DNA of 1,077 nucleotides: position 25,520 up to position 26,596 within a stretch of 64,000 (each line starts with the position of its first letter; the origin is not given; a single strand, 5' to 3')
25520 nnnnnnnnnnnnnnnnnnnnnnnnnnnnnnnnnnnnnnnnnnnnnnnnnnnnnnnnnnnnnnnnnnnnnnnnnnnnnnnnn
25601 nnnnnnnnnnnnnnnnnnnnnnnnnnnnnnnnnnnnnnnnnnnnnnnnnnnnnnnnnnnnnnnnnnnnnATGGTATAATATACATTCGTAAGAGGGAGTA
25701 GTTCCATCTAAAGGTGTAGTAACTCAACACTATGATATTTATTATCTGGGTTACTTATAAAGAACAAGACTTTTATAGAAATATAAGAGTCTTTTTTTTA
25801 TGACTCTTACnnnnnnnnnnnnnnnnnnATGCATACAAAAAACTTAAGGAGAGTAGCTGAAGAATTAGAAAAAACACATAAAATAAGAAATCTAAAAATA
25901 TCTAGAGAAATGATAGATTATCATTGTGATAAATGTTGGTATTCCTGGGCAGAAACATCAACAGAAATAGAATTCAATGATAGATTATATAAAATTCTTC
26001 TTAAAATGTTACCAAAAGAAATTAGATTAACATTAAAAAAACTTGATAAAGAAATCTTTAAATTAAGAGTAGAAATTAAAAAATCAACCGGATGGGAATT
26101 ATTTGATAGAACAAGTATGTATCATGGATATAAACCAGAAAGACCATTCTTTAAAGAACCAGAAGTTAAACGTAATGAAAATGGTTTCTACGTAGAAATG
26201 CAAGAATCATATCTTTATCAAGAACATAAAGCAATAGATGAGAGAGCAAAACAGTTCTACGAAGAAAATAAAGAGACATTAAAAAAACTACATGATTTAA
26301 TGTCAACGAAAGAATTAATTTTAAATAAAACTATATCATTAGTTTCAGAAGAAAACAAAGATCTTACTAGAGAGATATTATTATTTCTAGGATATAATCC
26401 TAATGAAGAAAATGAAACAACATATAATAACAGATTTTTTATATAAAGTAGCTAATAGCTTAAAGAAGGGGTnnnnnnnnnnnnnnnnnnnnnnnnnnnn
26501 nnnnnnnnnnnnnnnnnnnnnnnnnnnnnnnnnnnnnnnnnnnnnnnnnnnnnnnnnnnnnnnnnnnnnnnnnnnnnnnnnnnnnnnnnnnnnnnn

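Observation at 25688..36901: P4-less riboswitch variant bracketing an ~11 kb block of uncharacterised genes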

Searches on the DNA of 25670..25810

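Call 8: search_rna_families(source=window, start=25670, end=25810, threshold=evalue, max_evalue=10, show_alignments=5)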
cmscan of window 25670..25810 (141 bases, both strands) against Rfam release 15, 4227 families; matches with E-value up to 10: 13.
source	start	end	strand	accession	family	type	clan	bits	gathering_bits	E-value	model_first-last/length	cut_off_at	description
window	25706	25798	+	RF02617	SSRC10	Gene; sRNA;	-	31.9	56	9.7e-05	1-113/113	no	Streptococcus sRNA 10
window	25703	25796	+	RF01692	Bacteroid-trp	Cis-reg; leader;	-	21.7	49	1.9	1-131/131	no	Bacteroidete tryptophan peptide leader RNA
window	25732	25802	+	RF04312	trpB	Cis-reg;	-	19.3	59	1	1-107/107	no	trpB ncRNA motif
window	25745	25809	+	RF03845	mir-3327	Gene; miRNA;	-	18.5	85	0.43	1-89/89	no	mir-3327 microRNA precursor family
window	25693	25799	+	RF01770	rimP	Cis-reg; leader;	-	17.5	47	0.82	1-102/102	no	Gammaprotebacteria rimP leader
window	25699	25784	-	RF01192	SNORD11B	Gene; snRNA; snoRNA; CD-box;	CL00103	17.3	50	1.1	1-87/87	no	Small nucleolar RNA SNORD11B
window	25703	25800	+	RF00515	PyrR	Cis-reg;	-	17.2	54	2.2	1-115/115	no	PyrR binding site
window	25748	25798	+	RF02371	PyrG_leader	Cis-reg; leader;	-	16.9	65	4.3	1-78/78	no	PyrG leader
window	25722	25792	+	RF01685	6S-Flavo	Gene; sRNA;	-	16.7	85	5.6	1-108/108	no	6S-Flavo RNA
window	25716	25808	+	RF02362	Yfr10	Gene; sRNA;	-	16.2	43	3.3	1-78/78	no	Cyanobacterial functional RNA 10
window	25772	25810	-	RF02350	psRNA6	Gene; sRNA;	-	10.2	60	0.52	295-333/333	5'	Nitrosomonas sRNA psRNA6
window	25740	25810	+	RF02689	hilD_3p_UTR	Cis-reg;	-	9.7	74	5.7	1-72/310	3'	hilD 3'UTR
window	25739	25800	+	RF02189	ST7-OT4_3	Gene; lncRNA;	-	7.4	50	6.8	241-302/302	no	ST7 overlapping transcript 4 conserved region 3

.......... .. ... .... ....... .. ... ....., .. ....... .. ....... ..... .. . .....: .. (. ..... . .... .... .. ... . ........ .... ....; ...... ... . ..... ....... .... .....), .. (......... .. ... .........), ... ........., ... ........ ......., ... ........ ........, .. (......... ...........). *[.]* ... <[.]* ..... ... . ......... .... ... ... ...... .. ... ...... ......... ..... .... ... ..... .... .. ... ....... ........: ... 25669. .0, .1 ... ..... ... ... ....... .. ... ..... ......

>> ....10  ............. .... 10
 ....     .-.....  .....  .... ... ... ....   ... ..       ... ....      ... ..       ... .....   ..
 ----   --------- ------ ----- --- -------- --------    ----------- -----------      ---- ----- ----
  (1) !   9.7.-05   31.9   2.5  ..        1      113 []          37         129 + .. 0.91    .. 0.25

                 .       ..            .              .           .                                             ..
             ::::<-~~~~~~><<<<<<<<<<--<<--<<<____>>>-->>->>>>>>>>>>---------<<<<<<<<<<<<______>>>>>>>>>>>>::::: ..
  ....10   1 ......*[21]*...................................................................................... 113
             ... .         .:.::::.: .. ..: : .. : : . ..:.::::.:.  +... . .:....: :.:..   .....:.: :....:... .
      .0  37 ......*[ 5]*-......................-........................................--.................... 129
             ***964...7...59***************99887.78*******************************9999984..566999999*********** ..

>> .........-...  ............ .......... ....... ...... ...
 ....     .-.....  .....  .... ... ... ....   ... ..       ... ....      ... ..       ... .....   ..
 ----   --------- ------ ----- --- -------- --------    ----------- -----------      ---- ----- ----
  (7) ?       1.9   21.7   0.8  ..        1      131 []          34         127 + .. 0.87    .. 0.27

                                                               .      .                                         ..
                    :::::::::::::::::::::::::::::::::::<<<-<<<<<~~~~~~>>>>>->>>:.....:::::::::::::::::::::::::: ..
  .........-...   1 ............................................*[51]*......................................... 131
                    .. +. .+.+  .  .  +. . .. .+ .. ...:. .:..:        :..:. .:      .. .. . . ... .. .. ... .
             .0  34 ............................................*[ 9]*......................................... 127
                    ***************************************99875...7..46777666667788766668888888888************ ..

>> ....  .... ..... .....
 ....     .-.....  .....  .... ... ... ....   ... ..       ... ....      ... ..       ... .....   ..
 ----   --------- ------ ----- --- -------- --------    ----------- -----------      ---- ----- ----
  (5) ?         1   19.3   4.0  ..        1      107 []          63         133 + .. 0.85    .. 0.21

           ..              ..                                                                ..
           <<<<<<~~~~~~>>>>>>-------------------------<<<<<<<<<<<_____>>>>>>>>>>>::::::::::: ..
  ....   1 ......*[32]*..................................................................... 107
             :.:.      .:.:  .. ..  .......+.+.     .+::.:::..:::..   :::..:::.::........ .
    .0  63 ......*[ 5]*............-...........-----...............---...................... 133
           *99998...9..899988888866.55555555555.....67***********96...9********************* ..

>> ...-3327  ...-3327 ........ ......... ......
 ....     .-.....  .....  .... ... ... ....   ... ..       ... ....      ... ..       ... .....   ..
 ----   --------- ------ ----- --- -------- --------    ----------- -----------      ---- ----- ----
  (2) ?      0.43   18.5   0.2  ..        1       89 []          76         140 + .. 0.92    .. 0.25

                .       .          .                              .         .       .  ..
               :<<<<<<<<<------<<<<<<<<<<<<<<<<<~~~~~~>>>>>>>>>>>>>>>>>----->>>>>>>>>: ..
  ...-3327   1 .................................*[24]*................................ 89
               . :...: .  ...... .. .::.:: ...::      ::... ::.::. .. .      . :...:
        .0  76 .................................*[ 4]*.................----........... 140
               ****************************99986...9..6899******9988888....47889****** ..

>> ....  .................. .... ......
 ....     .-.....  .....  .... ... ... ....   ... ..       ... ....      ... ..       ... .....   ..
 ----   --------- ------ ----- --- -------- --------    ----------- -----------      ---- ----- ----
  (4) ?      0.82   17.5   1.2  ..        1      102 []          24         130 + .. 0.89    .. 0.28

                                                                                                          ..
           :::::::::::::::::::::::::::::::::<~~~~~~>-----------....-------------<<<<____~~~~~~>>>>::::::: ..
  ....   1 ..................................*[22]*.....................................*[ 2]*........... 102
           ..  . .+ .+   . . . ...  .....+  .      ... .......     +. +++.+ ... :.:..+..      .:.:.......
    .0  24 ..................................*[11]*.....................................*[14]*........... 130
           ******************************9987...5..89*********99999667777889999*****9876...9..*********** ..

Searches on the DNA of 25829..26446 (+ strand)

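Call 69: search_with_rna_model(model_id=R1, sources=[L129, L130, L131, L132, L133], max_evalue=10, filters=off, show_alignments=3)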
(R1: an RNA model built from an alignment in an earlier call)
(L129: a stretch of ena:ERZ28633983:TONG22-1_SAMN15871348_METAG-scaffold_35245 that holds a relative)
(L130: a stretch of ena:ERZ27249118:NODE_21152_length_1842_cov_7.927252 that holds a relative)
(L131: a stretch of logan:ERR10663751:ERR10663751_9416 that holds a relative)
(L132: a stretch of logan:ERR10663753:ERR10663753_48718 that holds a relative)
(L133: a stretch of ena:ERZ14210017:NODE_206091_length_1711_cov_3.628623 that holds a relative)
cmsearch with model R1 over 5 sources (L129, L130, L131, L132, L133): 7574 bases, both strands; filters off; matches with E-value up to 10: 24.
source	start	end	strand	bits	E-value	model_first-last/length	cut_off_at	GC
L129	371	471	+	53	6.5e-13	1-103/103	no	0.27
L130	1299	1375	+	11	0.14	1-103/103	no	0.26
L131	1073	1149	+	11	0.14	1-103/103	no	0.26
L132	401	477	+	11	0.14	1-103/103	no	0.26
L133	121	152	-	7.4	1.3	1-103/103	no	0.19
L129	1141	1175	+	5.6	4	1-103/103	no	0.26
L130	1692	1724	-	5.4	4.7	1-103/103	no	0.24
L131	1466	1498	-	5.4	4.7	1-103/103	no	0.24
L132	794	826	-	5.4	4.7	1-103/103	no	0.24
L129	84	108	-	5.3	5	1-103/103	no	0.24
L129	8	66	-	5.2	5.2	1-103/103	no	0.32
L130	1614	1640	-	4.9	6.3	1-103/103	no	0.15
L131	1388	1414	-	4.9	6.3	1-103/103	no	0.15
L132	716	742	-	4.9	6.3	1-103/103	no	0.15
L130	1615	1641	+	4.9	6.5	1-103/103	no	0.15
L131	1389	1415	+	4.9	6.5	1-103/103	no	0.15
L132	717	743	+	4.9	6.5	1-103/103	no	0.15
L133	122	153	+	4.7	7.4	1-103/103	no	0.22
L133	1148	1192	+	4.6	7.7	1-103/103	no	0.24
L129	1129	1183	-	4.6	7.9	21-81/103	no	0.24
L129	825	957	+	4.3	9.2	1-103/103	no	0.29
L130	1481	1524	+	4.3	9.6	1-103/103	no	0.2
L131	1255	1298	+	4.3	9.6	1-103/103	no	0.2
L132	583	626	+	4.3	9.6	1-103/103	no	0.2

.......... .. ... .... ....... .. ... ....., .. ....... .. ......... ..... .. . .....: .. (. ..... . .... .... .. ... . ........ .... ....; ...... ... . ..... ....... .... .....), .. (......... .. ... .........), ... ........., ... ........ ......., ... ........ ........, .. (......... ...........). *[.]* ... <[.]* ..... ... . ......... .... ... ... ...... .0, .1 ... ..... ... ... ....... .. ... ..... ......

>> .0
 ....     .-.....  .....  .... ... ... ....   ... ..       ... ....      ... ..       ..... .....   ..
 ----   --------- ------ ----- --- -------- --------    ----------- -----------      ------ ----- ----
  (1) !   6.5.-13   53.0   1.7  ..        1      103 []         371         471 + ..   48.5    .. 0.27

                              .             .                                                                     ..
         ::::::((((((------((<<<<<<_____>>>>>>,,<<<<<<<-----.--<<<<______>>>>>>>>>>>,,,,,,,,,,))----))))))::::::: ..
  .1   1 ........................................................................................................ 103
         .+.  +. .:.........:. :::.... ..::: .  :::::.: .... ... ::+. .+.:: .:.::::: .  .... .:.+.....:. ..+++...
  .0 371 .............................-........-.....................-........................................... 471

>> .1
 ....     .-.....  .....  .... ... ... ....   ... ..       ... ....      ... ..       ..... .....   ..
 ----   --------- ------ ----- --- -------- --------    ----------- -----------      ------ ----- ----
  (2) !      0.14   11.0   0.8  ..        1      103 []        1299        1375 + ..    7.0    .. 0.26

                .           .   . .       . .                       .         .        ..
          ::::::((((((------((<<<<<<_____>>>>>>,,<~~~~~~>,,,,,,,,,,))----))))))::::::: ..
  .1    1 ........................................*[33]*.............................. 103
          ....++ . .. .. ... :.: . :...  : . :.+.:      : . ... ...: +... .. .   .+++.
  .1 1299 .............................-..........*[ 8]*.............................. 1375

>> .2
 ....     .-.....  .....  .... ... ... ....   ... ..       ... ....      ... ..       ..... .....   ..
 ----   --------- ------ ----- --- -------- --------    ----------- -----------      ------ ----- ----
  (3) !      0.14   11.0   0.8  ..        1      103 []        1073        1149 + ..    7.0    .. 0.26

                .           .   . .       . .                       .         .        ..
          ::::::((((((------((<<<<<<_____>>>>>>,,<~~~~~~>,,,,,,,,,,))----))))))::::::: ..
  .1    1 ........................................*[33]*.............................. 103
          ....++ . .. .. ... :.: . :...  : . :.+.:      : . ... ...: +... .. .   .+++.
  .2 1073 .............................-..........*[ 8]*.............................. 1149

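Call 74: search_with_rna_model(model_id=R1, sources=[L134, L135, L136, L137, L138], max_evalue=1, filters=off, show_alignments=2)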
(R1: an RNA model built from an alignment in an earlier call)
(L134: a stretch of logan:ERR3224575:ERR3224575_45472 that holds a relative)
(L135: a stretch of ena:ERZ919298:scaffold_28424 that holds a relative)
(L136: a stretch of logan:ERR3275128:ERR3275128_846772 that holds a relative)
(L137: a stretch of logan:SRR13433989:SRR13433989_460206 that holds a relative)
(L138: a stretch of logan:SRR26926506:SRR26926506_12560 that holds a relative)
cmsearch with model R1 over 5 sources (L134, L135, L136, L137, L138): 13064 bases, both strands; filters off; matches with E-value up to 1: 2.
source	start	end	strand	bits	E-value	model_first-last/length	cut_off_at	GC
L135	1146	1246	+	24.9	4.4e-05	1-103/103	no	0.27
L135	2620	2722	-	9.4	0.67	1-103/103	no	0.23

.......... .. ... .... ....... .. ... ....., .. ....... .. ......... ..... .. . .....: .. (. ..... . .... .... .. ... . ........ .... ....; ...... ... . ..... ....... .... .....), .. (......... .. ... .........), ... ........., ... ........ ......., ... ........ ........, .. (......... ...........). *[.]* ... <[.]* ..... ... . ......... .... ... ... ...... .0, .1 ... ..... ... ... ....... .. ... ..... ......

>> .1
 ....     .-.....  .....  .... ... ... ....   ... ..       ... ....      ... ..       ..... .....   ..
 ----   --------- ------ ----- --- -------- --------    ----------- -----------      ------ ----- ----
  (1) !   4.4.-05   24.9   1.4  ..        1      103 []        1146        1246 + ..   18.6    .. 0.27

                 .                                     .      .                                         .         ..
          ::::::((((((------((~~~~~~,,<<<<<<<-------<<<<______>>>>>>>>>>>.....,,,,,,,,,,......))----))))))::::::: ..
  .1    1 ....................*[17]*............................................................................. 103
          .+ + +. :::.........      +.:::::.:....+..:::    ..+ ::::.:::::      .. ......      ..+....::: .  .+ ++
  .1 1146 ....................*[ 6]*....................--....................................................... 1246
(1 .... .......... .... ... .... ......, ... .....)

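Call 75: search_rna_families(source=L135, start=1080, end=1320, threshold=evalue, max_evalue=1, show_alignments=2)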
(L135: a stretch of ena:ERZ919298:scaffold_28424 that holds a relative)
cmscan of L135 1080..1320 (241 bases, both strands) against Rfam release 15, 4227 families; matches with E-value up to 1: 1.
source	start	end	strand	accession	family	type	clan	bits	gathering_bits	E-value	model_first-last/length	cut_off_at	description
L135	1206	1274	+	RF02077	STnc220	Gene; sRNA;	-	18.5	60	0.92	1-79/79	no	Salmonella enterica sRNA STnc220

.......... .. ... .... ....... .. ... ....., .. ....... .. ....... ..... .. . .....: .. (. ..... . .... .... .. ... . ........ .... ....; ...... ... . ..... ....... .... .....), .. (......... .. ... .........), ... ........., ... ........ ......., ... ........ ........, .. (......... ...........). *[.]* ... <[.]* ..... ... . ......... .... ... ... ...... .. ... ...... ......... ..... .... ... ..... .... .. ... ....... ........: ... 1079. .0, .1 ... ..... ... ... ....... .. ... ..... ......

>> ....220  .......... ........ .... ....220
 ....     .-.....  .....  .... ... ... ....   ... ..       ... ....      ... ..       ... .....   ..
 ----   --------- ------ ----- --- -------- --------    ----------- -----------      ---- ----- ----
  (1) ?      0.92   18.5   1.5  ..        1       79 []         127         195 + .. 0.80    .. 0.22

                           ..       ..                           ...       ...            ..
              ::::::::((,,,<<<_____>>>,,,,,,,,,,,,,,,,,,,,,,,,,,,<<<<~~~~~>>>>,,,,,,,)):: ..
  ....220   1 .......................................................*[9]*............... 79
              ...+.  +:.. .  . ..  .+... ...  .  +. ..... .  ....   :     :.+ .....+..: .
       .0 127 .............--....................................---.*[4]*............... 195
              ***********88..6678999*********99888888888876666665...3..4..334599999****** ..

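Call 97: search_with_rna_model(model_id=R1, sources=[L140, L142], max_evalue=1, filters=off, show_alignments=1)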
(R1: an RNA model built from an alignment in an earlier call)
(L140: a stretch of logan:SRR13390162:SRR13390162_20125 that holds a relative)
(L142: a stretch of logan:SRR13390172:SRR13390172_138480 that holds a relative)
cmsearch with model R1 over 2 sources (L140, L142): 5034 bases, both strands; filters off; matches with E-value up to 1: 0.
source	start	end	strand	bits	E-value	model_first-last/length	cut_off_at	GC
